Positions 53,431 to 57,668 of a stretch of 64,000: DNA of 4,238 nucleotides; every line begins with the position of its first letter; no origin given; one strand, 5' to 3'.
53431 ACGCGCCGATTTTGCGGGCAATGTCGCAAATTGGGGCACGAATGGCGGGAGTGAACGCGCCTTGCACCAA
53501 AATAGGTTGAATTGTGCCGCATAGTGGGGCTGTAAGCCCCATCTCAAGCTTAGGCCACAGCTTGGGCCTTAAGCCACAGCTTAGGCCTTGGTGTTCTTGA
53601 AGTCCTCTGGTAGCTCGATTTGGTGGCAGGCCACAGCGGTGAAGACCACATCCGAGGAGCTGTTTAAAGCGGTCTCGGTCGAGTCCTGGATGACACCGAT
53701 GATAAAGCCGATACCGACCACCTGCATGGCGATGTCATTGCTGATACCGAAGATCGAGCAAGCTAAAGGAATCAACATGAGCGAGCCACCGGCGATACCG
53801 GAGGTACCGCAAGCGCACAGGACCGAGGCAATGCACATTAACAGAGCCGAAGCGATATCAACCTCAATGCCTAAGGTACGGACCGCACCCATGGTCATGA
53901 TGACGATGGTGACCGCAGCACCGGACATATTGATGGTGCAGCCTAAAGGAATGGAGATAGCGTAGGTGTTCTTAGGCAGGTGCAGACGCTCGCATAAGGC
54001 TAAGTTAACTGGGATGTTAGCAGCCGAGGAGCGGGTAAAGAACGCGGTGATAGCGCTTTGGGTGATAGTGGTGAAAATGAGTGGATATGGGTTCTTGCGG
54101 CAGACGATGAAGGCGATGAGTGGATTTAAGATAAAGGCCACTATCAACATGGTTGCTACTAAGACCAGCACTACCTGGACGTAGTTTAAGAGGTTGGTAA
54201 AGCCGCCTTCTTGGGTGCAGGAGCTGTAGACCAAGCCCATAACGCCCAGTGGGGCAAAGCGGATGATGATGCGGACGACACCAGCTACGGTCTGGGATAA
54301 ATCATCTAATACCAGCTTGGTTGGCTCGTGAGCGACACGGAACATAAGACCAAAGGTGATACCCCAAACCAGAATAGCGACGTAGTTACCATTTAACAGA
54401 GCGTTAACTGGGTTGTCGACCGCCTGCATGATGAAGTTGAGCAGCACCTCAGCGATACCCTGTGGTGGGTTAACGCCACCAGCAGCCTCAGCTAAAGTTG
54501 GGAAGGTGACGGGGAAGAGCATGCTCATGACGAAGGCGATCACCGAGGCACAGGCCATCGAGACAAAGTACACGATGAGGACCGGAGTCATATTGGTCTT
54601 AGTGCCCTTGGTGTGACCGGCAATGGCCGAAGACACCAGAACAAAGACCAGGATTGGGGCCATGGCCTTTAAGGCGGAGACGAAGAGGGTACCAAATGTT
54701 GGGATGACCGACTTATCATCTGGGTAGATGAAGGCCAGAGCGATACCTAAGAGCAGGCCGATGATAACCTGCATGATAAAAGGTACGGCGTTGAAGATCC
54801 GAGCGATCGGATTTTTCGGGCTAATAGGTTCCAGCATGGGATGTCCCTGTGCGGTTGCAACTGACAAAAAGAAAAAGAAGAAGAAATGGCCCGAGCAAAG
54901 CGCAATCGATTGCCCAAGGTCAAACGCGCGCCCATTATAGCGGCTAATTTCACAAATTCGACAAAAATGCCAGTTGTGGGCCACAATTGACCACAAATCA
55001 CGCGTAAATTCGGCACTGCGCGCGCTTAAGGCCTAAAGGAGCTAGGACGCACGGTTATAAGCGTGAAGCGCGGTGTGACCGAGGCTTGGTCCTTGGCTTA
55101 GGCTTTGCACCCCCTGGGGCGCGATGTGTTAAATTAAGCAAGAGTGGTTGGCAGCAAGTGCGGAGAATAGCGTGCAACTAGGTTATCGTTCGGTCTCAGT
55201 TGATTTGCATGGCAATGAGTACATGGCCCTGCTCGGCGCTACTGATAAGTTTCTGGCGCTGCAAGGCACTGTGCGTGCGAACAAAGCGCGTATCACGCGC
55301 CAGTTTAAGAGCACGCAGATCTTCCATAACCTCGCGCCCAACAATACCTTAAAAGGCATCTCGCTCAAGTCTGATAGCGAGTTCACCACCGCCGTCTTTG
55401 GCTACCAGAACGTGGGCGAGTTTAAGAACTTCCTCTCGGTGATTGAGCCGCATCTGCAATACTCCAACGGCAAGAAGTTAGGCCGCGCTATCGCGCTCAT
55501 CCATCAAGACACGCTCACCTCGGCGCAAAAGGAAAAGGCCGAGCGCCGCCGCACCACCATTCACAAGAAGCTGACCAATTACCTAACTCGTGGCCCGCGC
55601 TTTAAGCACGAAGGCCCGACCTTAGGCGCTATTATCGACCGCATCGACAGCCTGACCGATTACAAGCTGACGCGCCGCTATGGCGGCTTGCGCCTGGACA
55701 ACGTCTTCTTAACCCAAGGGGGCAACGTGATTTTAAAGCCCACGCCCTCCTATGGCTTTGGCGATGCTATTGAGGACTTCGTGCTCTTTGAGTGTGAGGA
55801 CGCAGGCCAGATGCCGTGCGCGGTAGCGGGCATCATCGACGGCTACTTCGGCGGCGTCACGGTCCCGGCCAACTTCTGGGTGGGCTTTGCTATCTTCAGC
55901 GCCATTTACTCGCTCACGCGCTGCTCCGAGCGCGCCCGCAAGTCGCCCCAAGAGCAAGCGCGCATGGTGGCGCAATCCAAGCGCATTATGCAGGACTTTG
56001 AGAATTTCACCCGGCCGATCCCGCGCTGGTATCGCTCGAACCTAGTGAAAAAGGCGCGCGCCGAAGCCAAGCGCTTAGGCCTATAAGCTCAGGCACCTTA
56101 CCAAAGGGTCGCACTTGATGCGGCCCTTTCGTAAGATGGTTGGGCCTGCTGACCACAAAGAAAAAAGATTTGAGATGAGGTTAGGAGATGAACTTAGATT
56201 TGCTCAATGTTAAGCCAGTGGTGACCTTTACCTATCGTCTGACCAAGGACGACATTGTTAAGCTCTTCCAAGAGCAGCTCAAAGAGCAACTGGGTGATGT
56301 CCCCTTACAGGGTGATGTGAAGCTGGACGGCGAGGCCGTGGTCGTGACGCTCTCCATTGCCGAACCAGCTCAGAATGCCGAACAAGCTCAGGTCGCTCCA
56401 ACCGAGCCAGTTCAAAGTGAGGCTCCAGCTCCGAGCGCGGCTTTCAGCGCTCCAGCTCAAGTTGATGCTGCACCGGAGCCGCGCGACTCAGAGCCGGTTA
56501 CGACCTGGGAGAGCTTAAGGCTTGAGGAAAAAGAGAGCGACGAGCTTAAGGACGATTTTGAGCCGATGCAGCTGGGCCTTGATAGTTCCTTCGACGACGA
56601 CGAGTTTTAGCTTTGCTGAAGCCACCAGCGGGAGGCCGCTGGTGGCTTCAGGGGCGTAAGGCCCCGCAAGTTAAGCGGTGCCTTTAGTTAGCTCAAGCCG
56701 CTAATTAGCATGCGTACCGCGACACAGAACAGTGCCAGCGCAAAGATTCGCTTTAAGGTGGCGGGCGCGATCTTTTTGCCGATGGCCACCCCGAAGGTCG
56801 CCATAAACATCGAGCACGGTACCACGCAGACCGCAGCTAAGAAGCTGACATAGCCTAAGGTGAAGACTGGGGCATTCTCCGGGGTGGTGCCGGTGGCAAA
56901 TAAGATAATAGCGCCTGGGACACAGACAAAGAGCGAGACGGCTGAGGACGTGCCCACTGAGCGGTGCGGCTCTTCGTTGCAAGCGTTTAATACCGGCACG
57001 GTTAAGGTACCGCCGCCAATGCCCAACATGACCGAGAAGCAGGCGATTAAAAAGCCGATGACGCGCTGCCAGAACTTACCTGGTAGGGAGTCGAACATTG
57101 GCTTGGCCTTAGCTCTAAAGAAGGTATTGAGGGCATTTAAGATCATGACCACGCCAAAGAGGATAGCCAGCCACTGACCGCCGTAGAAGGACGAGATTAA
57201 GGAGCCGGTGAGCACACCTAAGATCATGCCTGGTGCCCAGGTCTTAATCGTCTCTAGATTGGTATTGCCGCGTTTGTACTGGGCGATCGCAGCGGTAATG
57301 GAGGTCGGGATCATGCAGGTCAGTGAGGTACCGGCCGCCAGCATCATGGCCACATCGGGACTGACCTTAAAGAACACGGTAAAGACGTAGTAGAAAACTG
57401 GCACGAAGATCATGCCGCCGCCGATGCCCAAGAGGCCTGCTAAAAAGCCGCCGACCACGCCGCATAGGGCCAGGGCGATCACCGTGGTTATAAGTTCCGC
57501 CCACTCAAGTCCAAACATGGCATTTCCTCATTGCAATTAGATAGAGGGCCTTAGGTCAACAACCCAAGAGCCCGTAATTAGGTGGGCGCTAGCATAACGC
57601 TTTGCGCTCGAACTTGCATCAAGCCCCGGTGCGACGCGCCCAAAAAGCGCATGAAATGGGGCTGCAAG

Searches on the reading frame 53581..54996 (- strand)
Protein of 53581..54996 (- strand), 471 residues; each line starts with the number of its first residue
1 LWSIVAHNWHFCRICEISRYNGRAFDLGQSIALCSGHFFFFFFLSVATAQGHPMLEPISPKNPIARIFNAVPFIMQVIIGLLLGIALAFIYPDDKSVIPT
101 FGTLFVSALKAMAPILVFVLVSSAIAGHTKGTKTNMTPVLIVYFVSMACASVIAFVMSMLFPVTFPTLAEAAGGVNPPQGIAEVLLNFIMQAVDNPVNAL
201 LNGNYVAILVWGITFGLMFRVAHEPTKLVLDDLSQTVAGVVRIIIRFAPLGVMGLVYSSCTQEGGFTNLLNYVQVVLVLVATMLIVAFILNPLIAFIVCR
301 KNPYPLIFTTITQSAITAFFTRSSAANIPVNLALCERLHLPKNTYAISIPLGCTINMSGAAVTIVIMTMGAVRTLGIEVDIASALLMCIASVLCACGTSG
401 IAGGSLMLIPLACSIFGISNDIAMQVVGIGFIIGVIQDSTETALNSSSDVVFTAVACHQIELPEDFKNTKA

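Call 34: search_protein_families(library=pfam, proteins=[window:53581-54996:-], max_evalue=0.00001)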
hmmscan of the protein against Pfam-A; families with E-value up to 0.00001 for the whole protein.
window:53581-54996:- (471 aa): 1 family
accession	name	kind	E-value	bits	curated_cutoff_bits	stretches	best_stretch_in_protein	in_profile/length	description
PF00375.23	SDF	-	1.7e-62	212.1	27.9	1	74-456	2-384/387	Sodium:dicarboxylate symporter family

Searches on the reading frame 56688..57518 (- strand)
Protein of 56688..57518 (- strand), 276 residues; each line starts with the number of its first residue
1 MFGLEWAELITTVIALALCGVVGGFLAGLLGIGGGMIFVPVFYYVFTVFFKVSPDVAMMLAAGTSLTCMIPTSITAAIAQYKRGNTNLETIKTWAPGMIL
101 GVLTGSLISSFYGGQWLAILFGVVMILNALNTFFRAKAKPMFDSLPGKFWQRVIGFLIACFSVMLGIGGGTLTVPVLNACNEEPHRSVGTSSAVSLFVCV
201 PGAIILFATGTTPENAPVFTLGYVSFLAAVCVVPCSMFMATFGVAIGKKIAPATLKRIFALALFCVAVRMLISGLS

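Call 34: search_protein_families(library=pfam, proteins=[window:56688-57518:-], max_evalue=0.00001)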
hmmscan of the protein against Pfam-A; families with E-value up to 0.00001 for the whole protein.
window:56688-57518:- (276 aa): 1 family
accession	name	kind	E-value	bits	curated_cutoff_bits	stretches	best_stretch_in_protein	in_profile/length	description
PF01925.25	TauE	-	3.9e-47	161.4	32.6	1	16-270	1-237/237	Sulfite exporter TauE/SafE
